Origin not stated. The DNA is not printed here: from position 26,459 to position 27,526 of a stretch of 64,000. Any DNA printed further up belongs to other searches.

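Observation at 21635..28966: Novel ~220-aa secreted N-terminal domain in three tandem paralogs with three different C-terminal fates, downstream of an ECF sigma/anti-sigma pair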

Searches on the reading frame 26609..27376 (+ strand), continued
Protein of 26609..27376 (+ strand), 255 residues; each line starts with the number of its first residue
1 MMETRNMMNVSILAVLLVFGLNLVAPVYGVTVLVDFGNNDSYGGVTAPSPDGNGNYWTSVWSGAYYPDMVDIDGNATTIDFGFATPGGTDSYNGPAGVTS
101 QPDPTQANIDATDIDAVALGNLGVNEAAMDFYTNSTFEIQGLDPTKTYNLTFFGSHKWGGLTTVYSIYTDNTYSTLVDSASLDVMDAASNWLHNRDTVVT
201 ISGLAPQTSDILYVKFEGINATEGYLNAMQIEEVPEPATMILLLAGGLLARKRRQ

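Call 28: find_related_loci(query=A2, collection=genome_contigs, flank=10000)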
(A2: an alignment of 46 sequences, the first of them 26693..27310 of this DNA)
Query A2 (206 aa) in genome_contigs; peptide patterns used: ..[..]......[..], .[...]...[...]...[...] (x = any residue, [..] = any of these).
132 stretches matched a pattern; 66 encode a relative of the query (tblastn E <= 1e-3); 62 distinct loci.
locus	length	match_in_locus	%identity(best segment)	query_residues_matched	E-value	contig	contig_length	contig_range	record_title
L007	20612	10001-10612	73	3-206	4e-93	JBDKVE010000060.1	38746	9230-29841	MAG: Anaerohalosphaeraceae bacterium isolate 8_bin.82 c_000000399463, whole genome shotgun sequence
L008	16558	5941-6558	69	1-206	7e-87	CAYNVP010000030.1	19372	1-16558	MAG TPA_asm: uncultured Pirellulales bacterium isolate SRP214966_co4_418 genome assembly, contig: NODE_2328_length_19372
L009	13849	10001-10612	72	3-206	5e-87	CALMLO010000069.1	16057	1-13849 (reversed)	MAG TPA_asm: uncultured Phycisphaerales bacterium isolate SRR5007357_bin.132_CONCOCT_v1.1_MAG genome assembly, contig: E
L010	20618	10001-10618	70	1-206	1e-85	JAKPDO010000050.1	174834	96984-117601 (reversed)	MAG: Planctomycetota bacterium isolate JPMR_maxbin.066 k141_786156, whole genome shotgun sequence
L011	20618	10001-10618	69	1-206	1e-84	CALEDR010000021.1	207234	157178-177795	MAG: uncultured Phycisphaerae bacterium isolate N1_Bin_MAXBIN__136_1 genome assembly, contig: c_000003873685, whole geno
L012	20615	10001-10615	62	3-206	3e-77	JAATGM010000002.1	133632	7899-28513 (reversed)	MAG: Planctomycetota bacterium isolate bin_345 k141_4979371, whole genome shotgun sequence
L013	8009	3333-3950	61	3-205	8e-76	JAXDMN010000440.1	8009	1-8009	MAG: Phycisphaerales bacterium isolate BP_642 scaffold_2251983, whole genome shotgun sequence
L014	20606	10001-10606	64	3-206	8e-76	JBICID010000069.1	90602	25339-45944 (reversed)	MAG: Phycisphaerales bacterium JB040 k141_212447, whole genome shotgun sequence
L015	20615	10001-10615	59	3-206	6e-73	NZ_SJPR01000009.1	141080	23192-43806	Botrimarina colliarenosi strain Pla108 Pla108_contig00009, whole genome shotgun sequence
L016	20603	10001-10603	64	3-206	4e-72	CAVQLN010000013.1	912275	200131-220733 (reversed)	MAG: uncultured Planctomycetota bacterium isolate MFD02840.bin.2.238 genome assembly, contig: contig_1737, whole genome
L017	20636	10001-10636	60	3-206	3e-72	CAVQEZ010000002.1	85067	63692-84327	MAG: uncultured proteobacterium isolate MFD09206.bin.2.185 genome assembly, contig: contig_10746, whole genome shotgun s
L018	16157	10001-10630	56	3-203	2e-71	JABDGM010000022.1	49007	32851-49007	MAG: Planctomycetota bacterium isolate BWOrgHeat_Nextera33_MAG1 3300021012.a:Ga0206917_1022, whole genome shotgun sequen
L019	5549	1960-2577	58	3-206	8e-71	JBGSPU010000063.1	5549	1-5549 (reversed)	MAG: Bythopirellula sp. isolate JTS-AC311 k141_1026773, whole genome shotgun sequence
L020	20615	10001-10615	58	3-206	4e-70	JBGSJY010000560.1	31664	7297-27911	MAG: Pirellulales bacterium isolate JTS-AC168 k141_1410406, whole genome shotgun sequence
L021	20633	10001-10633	56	3-206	9e-69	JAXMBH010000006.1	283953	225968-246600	MAG: Pirellulales bacterium isolate STL-PLA31 C1.195.fa-6, whole genome shotgun sequence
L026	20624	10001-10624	55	1-206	2e-64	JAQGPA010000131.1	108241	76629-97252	MAG: Pedosphaera sp. isolate RYN_627 scaffold_1898250, whole genome shotgun sequence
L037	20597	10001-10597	53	4-206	6e-58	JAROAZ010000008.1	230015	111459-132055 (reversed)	Pontiellaceae bacterium B12227 scaffold_8_length=230016, whole genome shotgun sequence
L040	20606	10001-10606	49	4-206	6e-55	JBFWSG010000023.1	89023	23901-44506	MAG: Pirellulales bacterium isolate CA_2019_TPBF_224 NODE_2204_length_89023_cov_23.550880_TPBF, whole genome shotgun seq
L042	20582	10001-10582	48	5-206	3e-54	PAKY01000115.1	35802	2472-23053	MAG: Phycisphaerae bacterium isolate SAT56 MHASMcontig_1592218, whole genome shotgun sequence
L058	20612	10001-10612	43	1-206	1e-45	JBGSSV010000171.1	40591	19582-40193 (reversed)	MAG: Chthoniobacterales bacterium isolate JTS-AC390 k141_3398915, whole genome shotgun sequence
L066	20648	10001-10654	52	3-204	3e-61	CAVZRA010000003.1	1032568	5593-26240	MAG: uncultured bacterium isolate MFD05684.bin.2.41 genome assembly, contig: contig_16125, whole genome shotgun sequence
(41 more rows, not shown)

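Call 33: find_encoding_contigs(protein=window:26609-27376:+, flank=500, max_places=2)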
Protein window:26609-27376:+ (255 aa): no gene with exactly this product is on record in the collection.

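Call 35: find_encoding_contigs(protein=P0001, flank=1000, max_places=2)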
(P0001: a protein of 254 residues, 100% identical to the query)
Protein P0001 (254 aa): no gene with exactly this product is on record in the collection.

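Call 39: search_protein_families(library=pfam, alignment_id=A3, max_evalue=0.01)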
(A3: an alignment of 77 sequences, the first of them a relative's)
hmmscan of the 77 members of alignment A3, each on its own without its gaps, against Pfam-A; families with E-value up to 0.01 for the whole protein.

A. member 1, P0121 (787 aa): 0 families

B. families by the number of members that match (of 77 scanned): 41 families (the first 25 are shown)
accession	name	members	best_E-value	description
PF12951.13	PATR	11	1.4e-36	Passenger-associated-transport-repeat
PF00404.24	Dockerin_1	8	1e-05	Dockerin type I domain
PF16874.11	Glyco_hydro_36C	8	6.1e-05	Glycosyl hydrolase family 36 C-terminal domain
PF07589.16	PEP-CTERM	7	3.8e-09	PEP-CTERM motif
PF16403.11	Bact_surface_Ig-like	6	1.5e-33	Bacterial surface protein, Ig-like domain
PF02494.22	HYR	5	9.4e-09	HYR domain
PF00041.27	fn3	4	8.2e-07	Fibronectin type III domain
PF18981.6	InlK_D3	4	1.7e-06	Internalin K domain (D3/D4)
PF22815.2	CatAgl_D1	3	2.6e-45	Alpha-1,3-glucanase catalytic domain D1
PF13927.12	Ig_3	3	4.9e-23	Immunoglobulin domain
PF07679.22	I-set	3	1.2e-18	Immunoglobulin I-set domain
PF13472.12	Lipase_GDSL_2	3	1.6e-16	GDSL-like Lipase/Acylhydrolase family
PF12708.12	Pect-lyase_RHGA_epim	3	5e-13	Rhamnogalacturonase A/epimerase, pectate lyase-like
PF05345.18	He_PIG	3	3.7e-10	Putative Ig domain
PF13895.12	Ig_2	3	5.2e-10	Immunoglobulin domain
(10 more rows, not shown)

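Call 40: search_protein_families(library=pfam, alignment_id=A2, max_evalue=10)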
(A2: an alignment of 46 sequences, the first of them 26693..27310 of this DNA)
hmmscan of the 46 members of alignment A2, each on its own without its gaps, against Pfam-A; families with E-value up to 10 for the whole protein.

A. member 1, window:26693-27310:+ (206 aa): 0 families

B. families by the number of members that match (of 46 scanned): 11 families
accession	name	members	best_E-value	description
PF07589.16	PEP-CTERM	38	5e-07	PEP-CTERM motif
PF18205.6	VPDSG-CTERM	6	0.011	VPDSG-CTERM motif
PF16874.11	Glyco_hydro_36C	6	0.056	Glycosyl hydrolase family 36 C-terminal domain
PF00041.27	fn3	4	0.048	Fibronectin type III domain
PF17425.8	Arylsulfotran_N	2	0.016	Arylsulfotransferase Ig-like domain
PF00404.24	Dockerin_1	1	0.0048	Dockerin type I domain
PF11381.13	DUF3185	1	0.056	Protein of unknown function (DUF3185)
PF00754.31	F5_F8_type_C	1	0.091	F5/8 type C domain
PF16129.10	DUF4841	1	0.12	Domain of unknown function (DUF4841)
PF13759.12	2OG-FeII_Oxy_5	1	0.23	Putative 2OG-Fe(II) oxygenase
PF10179.15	NDNF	1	0.35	Neuron-derived neurotrophic factor, first Fn(III) domain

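Call 62: search_protein_families(library=pfam, alignment_id=A7, max_evalue=0.00001)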
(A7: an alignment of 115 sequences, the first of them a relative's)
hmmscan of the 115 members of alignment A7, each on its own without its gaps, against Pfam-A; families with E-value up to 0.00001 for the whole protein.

A. member 1, L010:618-2099:+ (493 aa): 4 families
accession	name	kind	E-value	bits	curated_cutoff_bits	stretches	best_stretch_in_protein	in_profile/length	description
PF00263.26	Secretin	-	5.2e-44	150.3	27.5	1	296-461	3-169/169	Bacterial type II and III secretion system protein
PF07660.19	STN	-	3.8e-11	43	28.4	1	83-125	7-51/52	Secretin and TonB N terminus short domain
PF03958.22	Secretin_N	-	3.1e-10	40.5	28.2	1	138-195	1-65/69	Bacterial type II/III secretion system short domain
PF21305.2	type_II_gspD_N0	-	2.1e-07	31.1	27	1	58-123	1-71/71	GspD-like, N0 domain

B. families by the number of members that match (of 115 scanned): 104 families (the first 25 are shown)
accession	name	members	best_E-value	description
PF13377.12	Peripla_BP_3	11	1.7e-17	Periplasmic binding protein-like domain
PF00392.27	GntR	10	1.4e-12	Bacterial regulatory proteins, gntR family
PF07596.16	SBP_bac_10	8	7.3e-47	Protein of unknown function (DUF1559)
PF10566.15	Glyco_hydro_97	7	5.4e-116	Glycoside hydrolase 97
PF14508.12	GH97_N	7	1.3e-69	Glycosyl-hydrolase 97 N-terminal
PF07963.17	N_methyl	7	1.2e-09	Prokaryotic N-terminal methylation motif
PF07690.21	MFS_1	5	2.6e-34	Major Facilitator Superfamily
PF14509.12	GH97_C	5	5.9e-33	Glycosyl-hydrolase 97 C-terminal, oligomerisation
PF03632.21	Glyco_hydro_65m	4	8.6e-99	Glycosyl hydrolase family 65 central catalytic domain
PF07719.23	TPR_2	4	1.2e-26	Tetratricopeptide repeat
PF03636.21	Glyco_hydro_65N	3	1.3e-44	Glycosyl hydrolase family 65, N-terminal domain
PF22816.2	CatAgl_D2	3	6.8e-27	Alpha-1,3-glucanase catalytic domain D2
PF13416.11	SBP_bac_8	3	3.1e-26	Bacterial extracellular solute-binding protein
PF13432.12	TPR_16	3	3.4e-24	Tetratricopeptide repeat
PF01547.30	SBP_bac_1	3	3.4e-21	Bacterial extracellular solute-binding protein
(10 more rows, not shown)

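Call 63: search_protein_families(library=pfam, proteins=[L040:3772-6105:-, L040:6207-8288:-, L010:12449-14803:-, L042:397-2724:-, L042:17555-19714:-, L058:16702-19032:+, L026:2376-4688:+, L037:1445-3805:+, L021:17213-19405:-, L066:17011-19050:+], max_evalue=0.00001)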
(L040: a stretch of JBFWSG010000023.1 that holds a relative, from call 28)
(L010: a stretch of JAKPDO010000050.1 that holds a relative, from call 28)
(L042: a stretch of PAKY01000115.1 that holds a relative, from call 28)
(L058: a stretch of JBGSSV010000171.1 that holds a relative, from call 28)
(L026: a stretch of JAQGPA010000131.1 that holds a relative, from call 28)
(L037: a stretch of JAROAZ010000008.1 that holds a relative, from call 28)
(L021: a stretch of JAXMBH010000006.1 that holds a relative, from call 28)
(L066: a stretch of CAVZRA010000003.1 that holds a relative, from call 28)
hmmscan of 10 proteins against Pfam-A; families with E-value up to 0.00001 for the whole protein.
L040:3772-6105:- (777 aa): 3 families
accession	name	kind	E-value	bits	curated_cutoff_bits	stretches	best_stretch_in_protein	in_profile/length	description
PF13416.11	SBP_bac_8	-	4.8e-22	79.5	27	1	61-366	5-267/279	Bacterial extracellular solute-binding protein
PF01547.30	SBP_bac_1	-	1.8e-17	64.7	26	1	54-349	9-307/307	Bacterial extracellular solute-binding protein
PF00528.27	BPD_transp_1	-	3.9e-15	56.5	26.4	1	554-765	3-173/184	Binding-protein-dependent transport system inner membrane component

L040:6207-8288:- (693 aa): 3 families
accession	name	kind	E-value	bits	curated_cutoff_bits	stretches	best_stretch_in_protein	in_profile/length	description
PF10566.15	Glyco_hydro_97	-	5.6e-115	383.9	32.5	1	290-584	1-275/275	Glycoside hydrolase 97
PF14508.12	GH97_N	-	2.5e-69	233.7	25.3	1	38-285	1-229/229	Glycosyl-hydrolase 97 N-terminal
PF14509.12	GH97_C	-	3.8e-31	107.6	25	1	586-686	1-96/97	Glycosyl-hydrolase 97 C-terminal, oligomerisation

L010:12449-14803:- (784 aa): 1 family
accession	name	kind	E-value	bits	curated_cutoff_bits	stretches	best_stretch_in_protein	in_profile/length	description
PF12951.13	PATR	-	2.6e-34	117.4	27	4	492-521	1-30/30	Passenger-associated-transport-repeat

L042:397-2724:- (775 aa): 0 families

L042:17555-19714:- (719 aa): 2 families
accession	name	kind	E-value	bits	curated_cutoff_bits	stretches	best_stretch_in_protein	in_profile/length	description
PF00593.30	TonB_dep_Rec_b-barrel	-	1.6e-17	65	27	1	240-683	23-433/436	TonB dependent receptor-like, beta-barrel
PF07715.20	Plug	-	1e-14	55.3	23.9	1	110-215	6-107/107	TonB-dependent Receptor Plug Domain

L058:16702-19032:+ (776 aa): 3 families
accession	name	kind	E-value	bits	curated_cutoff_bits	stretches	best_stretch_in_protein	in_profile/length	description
PF03632.21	Glyco_hydro_65m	-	7.4e-89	298.7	27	1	333-689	1-371/371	Glycosyl hydrolase family 65 central catalytic domain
PF03636.21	Glyco_hydro_65N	-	1.3e-44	153.1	26.6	1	21-276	2-233/233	Glycosyl hydrolase family 65, N-terminal domain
PF03633.20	Glyco_hydro_65C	-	1.9e-06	27.9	22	1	698-759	1-59/62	Glycosyl hydrolase family 65, C-terminal domain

L026:2376-4688:+ (770 aa): 3 families
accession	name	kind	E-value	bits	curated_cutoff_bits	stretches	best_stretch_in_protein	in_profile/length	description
PF10566.15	Glyco_hydro_97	-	5.1e-99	331.6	32.5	1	353-655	1-275/275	Glycoside hydrolase 97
PF14508.12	GH97_N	-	8.2e-61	205.8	25.3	1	78-343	1-225/229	Glycosyl-hydrolase 97 N-terminal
PF14509.12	GH97_C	-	6.4e-29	100.5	25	1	657-758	1-97/97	Glycosyl-hydrolase 97 C-terminal, oligomerisation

L037:1445-3805:+ (786 aa): 3 families
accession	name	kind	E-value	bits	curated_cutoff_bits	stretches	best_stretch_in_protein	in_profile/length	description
PF03632.21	Glyco_hydro_65m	-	4.7e-90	302.7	27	1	340-693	1-371/371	Glycosyl hydrolase family 65 central catalytic domain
PF03636.21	Glyco_hydro_65N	-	4.6e-42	144.7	26.6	1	34-288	3-233/233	Glycosyl hydrolase family 65, N-terminal domain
PF03633.20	Glyco_hydro_65C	-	2.3e-13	50.1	22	1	702-764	1-61/62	Glycosyl hydrolase family 65, C-terminal domain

L021:17213-19405:- (730 aa): 1 family
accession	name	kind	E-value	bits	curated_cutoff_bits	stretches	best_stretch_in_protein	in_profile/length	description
PF05448.18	AXE1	-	5.2e-08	32.5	21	0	245-289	161-205/321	Acetyl xylan esterase (AXE1)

L066:17011-19050:+ (679 aa): 2 families
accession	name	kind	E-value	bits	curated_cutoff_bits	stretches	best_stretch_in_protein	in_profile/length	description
PF00916.26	Sulfate_transp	-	5.2e-55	187.2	23.2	2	305-540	139-380/380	Sulfate permease family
PF13466.11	STAS_2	-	2.8e-06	27.9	29.2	1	587-649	1-64/80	STAS domain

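Call 69: search_protein_families(library=ncbifam, alignment_id=A2, max_evalue=0.01)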
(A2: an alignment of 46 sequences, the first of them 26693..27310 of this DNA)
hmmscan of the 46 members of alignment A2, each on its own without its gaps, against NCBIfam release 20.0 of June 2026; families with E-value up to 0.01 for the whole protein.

A. member 1, window:26693-27310:+ (206 aa): 0 families

B. families by the number of members that match (of 46 scanned): 13 families
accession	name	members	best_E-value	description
NF038126.1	PEP_CTERM_FxDxF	26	3.7e-09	FxDxF family PEP-CTERM protein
TIGR02595.1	PEP_CTERM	25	8.1e-07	PEP-CTERM sorting domain-containing protein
NF038129.1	PEP_NF038129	24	4e-06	NF038129 family PEP-CTERM protein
NF038120.1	PEP_CTERM_QFxxD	24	0.0002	NF038120 family PEP-CTERM protein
NF038124.1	PEP_CTERM_TLD_A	16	0.00014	PEP_CTERM-anchored TLD domain-containing protein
NF041927.1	Xrt_dep_XDP1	12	1.7e-05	exosortase-dependent surface protein XDP1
NF038125.1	PEP_CTERM_THxN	8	0.00012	THxN family PEP-CTERM protein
NF041538.1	PEP_EDSA_1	5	0.00041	EDSAP-1 family PEP-CTERM protein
NF033554.9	floc_PepA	4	0.0004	flocculation-associated PEP-CTERM protein PepA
NF038118.1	PEP_CTERM_CCXG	4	0.0025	CCXG family PEP-CTERM protein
NF035944.1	PEPxxWA-CTERM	3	1.4e-05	PEPxxWA-CTERM sorting domain-containing protein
NF038119.1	PEP_CTERM_MHFG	2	0.0015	MHFG family PEP-CTERM protein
TIGR03901.2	MYXO-CTERM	1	0.0025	MYXO-CTERM sorting domain-containing protein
